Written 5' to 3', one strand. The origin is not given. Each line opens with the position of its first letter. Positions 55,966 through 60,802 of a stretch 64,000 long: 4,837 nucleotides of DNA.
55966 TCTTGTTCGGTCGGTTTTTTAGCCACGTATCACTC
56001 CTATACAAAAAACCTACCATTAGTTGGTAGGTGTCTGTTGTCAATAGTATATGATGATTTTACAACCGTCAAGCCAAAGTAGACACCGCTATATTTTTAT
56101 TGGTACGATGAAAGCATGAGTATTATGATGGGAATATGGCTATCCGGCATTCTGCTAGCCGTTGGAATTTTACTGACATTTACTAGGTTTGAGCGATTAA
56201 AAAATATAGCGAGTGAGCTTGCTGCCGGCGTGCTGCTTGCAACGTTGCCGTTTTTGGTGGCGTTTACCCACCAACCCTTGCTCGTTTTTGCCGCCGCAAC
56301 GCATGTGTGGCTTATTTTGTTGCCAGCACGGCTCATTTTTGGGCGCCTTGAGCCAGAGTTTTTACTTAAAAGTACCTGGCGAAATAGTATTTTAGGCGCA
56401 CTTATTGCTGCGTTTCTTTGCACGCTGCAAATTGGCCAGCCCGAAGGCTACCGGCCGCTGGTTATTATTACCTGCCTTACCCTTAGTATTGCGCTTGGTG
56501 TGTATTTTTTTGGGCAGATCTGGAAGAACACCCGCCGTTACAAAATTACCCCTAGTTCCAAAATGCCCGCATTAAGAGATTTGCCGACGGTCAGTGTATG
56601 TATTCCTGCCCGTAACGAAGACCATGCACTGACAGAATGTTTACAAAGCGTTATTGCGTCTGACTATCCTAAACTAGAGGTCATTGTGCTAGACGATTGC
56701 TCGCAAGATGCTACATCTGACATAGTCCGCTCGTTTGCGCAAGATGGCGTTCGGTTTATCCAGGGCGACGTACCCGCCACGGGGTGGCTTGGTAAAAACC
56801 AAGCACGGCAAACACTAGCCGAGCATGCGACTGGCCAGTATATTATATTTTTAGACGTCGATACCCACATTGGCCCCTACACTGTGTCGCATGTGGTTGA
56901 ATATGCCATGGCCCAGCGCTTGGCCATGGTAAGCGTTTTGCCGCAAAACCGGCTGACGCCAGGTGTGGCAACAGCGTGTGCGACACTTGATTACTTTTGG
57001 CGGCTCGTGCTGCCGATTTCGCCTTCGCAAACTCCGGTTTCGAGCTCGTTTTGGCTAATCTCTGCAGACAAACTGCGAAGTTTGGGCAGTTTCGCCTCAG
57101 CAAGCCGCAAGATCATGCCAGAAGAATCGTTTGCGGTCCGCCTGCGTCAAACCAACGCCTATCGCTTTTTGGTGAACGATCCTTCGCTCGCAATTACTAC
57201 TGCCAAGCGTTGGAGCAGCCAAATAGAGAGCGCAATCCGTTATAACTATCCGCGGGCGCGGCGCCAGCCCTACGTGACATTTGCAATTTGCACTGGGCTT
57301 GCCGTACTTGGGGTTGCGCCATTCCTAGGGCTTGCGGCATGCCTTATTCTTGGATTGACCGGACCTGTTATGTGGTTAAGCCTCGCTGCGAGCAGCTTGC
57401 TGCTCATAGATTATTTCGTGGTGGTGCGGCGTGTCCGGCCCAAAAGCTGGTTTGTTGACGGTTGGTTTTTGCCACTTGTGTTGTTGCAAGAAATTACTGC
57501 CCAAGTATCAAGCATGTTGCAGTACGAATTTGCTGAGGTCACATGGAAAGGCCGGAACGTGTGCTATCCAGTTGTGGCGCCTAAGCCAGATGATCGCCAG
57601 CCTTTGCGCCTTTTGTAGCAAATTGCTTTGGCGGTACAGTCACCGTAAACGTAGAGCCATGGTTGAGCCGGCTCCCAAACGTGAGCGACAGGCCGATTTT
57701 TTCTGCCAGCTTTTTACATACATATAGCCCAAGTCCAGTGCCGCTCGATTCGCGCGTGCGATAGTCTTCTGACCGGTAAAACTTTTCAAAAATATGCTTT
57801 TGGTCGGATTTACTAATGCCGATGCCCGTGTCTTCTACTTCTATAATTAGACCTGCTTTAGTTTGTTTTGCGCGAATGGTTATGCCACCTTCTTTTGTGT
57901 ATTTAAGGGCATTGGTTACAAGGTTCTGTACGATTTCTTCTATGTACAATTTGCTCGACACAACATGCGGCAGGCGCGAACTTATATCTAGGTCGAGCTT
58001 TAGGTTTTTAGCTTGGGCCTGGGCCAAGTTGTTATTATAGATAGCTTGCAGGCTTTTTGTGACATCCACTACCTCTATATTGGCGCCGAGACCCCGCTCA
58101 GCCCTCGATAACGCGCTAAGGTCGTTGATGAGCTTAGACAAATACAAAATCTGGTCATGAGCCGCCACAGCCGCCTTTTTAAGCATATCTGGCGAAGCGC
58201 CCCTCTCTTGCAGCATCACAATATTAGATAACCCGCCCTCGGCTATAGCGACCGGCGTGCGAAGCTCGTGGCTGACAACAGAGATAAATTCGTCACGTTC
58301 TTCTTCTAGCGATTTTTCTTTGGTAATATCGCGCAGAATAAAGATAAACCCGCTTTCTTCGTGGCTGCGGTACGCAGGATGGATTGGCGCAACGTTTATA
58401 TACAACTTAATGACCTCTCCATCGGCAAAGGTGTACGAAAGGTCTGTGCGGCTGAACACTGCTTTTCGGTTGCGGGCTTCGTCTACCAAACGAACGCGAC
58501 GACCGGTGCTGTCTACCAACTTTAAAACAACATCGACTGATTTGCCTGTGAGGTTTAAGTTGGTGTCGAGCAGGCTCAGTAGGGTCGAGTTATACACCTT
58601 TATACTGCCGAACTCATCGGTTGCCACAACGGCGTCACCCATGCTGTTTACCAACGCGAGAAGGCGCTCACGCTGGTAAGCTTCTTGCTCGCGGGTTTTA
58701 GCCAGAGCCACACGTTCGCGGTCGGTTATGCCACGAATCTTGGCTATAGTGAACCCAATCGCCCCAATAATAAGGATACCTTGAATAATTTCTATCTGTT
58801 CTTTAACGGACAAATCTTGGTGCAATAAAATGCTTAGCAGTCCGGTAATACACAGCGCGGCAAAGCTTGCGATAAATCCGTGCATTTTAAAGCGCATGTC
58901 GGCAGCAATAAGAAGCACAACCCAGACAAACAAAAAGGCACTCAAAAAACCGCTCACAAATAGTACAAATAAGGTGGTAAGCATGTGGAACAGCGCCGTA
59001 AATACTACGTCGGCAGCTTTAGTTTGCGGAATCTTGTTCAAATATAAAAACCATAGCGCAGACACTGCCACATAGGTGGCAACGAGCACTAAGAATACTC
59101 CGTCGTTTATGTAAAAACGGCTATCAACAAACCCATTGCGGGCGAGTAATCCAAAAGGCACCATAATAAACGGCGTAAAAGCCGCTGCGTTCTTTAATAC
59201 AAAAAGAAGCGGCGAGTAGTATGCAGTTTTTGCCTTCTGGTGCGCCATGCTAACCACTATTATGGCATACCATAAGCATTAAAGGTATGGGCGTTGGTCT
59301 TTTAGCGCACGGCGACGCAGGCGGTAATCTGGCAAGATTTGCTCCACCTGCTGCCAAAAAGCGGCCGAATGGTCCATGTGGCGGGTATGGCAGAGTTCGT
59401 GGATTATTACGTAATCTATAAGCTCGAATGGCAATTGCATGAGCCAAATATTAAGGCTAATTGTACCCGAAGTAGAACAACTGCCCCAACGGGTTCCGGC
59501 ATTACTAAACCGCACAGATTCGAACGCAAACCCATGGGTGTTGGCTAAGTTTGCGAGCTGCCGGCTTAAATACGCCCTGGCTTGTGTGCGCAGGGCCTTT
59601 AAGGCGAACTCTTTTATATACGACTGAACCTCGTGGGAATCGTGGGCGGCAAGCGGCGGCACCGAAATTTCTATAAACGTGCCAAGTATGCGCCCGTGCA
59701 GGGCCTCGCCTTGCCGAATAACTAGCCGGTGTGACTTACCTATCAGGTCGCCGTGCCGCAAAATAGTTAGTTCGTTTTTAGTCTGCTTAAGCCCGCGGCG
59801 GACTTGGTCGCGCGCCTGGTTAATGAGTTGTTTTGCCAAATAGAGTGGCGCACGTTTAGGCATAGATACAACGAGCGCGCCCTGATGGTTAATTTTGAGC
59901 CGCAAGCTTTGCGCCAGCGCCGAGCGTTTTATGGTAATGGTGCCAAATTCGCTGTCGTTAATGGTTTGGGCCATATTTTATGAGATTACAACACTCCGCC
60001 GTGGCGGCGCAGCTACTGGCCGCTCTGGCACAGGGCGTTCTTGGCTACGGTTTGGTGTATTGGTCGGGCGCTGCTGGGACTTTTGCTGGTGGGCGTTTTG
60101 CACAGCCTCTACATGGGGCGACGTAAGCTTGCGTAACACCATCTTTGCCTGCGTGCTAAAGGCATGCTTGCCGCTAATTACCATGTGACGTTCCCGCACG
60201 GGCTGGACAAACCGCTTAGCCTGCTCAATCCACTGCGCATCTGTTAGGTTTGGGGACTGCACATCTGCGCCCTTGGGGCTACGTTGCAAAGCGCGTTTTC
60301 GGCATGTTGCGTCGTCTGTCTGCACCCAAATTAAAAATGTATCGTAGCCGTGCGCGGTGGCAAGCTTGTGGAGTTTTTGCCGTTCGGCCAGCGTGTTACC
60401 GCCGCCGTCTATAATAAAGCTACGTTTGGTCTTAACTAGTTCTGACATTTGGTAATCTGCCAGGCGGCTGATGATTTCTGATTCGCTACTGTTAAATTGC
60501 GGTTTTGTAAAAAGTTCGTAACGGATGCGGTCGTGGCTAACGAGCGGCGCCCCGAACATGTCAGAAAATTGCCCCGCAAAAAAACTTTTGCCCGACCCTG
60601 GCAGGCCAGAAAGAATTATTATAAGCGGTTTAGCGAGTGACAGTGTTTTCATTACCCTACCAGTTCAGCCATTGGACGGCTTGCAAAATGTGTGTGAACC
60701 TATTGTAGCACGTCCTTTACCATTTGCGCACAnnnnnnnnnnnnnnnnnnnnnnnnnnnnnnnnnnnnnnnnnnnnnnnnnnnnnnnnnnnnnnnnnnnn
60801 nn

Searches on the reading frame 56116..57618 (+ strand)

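Call 70: search_protein_families(library=pfam, proteins=[window:56116-57618:+], max_evalue=0.001)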
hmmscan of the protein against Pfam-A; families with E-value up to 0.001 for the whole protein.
window:56116-57618:+ (500 aa): 4 families
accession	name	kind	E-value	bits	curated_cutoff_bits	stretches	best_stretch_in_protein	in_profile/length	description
PF00535.33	Glycos_transf_2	-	9.4e-25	87.9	23.3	1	160-273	1-112/168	Glycosyl transferase family 2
PF13641.12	Glyco_tranf_2_3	-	9.9e-10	39.2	27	1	157-290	1-136/230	Glycosyltransferase like family 2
PF10111.15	Glyco_tranf_2_2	-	8.3e-08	32.5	27.3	1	160-262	3-104/276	Glycosyltransferase like family 2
PF13704.12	Glyco_tranf_2_4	-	0.00085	20.2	27.5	0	166-249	1-81/98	Glycosyl transferase family 2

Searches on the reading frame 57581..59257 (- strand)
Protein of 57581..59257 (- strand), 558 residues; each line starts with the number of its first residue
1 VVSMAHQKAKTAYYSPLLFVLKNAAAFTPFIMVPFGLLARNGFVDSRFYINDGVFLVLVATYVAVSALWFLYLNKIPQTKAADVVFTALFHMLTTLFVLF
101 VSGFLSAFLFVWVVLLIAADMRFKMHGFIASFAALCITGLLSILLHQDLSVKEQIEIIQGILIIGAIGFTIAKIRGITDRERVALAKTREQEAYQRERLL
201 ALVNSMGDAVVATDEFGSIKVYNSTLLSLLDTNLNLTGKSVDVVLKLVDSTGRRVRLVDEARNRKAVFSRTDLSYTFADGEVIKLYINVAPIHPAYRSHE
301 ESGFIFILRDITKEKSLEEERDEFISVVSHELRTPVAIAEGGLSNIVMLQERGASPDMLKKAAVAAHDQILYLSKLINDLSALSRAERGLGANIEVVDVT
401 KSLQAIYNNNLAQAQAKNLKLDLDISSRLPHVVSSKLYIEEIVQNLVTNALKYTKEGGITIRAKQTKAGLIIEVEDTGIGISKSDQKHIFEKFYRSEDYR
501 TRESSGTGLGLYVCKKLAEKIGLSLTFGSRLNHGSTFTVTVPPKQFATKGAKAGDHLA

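Call 70: search_protein_families(library=pfam, proteins=[window:57581-59257:-], max_evalue=0.001)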
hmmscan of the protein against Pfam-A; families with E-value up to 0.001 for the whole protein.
window:57581-59257:- (558 aa): 4 families
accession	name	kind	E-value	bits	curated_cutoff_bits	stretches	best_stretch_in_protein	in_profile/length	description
PF02518.31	HATPase_c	-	3.6e-29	101.9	26.4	1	439-544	6-110/111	Histidine kinase-, DNA gyrase B-, and HSP90-like ATPase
PF00512.31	HisKA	-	1.2e-10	41.7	26.9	1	321-389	2-66/66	His Kinase A (phospho-acceptor) domain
PF13581.12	HATPase_c_2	-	7.8e-05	23.1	27.4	1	436-521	33-112/127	Histidine kinase-like ATPase domain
PF01991.23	vATP-synt_E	-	0.00096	19.1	24.2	0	427-533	83-185/199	ATP synthase (E/31 kDa) subunit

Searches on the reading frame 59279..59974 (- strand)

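Call 70: search_protein_families(library=pfam, proteins=[window:59279-59974:-], max_evalue=0.001)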
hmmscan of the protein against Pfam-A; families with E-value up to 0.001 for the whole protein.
window:59279-59974:- (231 aa): 3 families
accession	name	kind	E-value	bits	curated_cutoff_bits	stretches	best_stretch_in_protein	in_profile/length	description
PF01863.23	YgjP-like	-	7.4e-45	153.9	26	1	23-226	2-206/207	YgjP-like, metallopeptidase domain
PF08325.16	WLM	-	9.8e-06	26.2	26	1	181-214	78-111/190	WLM domain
PF10263.15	SprT-like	-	0.00074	19.8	25.6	0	142-197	9-72/108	SprT-like family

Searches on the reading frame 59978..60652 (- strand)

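Call 70: search_protein_families(library=pfam, proteins=[window:59978-60652:-], max_evalue=0.001)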
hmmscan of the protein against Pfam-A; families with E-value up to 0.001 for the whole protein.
window:59978-60652:- (224 aa): 5 families
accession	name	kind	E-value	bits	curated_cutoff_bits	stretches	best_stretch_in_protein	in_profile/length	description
PF13671.12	AAA_33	-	3.9e-19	69.8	27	1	12-150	2-142/143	AAA domain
PF06414.18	Zeta_toxin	-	2.1e-08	34.3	22.3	1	7-129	14-148/199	Zeta toxin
PF08433.16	KTI12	-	2.1e-07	31.2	22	1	11-127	3-122/271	Chromatin associated protein KTI12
PF13207.12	AAA_17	-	3.7e-06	27.7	27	1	16-133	2-131/136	AAA domain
PF13238.12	AAA_18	-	5.7e-05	24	29.4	1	12-125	1-112/128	AAA domain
